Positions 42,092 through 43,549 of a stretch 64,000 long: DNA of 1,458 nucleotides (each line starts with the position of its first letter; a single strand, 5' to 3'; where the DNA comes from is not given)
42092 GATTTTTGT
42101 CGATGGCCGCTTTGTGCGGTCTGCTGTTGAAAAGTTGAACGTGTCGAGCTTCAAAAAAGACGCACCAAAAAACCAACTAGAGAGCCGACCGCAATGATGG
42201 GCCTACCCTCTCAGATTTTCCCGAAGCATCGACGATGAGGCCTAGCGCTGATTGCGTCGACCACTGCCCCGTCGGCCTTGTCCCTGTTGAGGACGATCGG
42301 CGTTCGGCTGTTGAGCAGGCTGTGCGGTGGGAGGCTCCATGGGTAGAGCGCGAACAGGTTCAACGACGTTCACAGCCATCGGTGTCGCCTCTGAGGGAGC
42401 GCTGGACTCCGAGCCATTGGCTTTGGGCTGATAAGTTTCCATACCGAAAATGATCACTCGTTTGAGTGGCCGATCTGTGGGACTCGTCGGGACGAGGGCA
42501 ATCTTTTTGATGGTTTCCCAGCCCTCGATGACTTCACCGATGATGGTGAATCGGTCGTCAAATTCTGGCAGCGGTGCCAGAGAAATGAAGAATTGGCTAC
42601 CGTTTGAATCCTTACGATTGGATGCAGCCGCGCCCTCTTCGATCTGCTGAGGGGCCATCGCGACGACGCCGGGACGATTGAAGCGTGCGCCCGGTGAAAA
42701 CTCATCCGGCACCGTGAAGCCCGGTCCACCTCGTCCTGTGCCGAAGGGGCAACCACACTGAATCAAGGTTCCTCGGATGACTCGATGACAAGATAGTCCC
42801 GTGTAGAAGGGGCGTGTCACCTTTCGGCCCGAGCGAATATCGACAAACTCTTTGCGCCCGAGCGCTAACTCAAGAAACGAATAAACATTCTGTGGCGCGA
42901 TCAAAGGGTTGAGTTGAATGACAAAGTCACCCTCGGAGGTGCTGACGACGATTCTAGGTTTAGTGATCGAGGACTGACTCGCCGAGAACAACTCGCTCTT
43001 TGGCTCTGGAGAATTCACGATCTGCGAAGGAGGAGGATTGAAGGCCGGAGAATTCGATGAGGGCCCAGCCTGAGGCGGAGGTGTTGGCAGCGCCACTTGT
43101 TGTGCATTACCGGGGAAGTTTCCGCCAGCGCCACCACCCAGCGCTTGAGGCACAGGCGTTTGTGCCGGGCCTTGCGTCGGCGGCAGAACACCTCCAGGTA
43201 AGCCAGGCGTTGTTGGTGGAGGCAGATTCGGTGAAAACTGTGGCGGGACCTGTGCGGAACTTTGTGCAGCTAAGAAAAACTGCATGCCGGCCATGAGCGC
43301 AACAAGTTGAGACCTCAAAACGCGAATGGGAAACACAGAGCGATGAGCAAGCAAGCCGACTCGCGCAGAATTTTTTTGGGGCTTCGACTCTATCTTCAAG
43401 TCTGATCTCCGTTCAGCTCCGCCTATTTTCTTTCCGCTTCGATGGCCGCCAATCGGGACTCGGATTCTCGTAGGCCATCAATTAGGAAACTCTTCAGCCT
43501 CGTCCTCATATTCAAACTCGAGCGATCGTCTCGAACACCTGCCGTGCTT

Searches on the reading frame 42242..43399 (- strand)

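Call 3: search_protein_families(library=pfam, proteins=[window:42242-43399:-], max_evalue=1)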
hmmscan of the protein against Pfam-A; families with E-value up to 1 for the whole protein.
window:42242-43399:- (385 aa): 1 family
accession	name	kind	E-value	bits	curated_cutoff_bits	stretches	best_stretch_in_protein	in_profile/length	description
PF00160.26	Pro_isomerase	-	5.6e-31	108.4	21.7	1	150-320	2-157/159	Cyclophilin type peptidyl-prolyl cis-trans isomerase/CLD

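Call 4: search_protein_families(library=ncbifam, proteins=[window:42242-43399:-], max_evalue=1)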
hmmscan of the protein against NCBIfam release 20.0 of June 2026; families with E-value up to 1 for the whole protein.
window:42242-43399:- (385 aa): 2 families
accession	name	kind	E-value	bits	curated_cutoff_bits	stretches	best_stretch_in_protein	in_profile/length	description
NF008151.0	PRK10903.1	equivalog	2.7e-07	30.2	308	1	140-307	21-169/190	peptidylprolyl isomerase A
NF008057.0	PRK10791.1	equivalog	0.0076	16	297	1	195-305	32-141/164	peptidylprolyl isomerase B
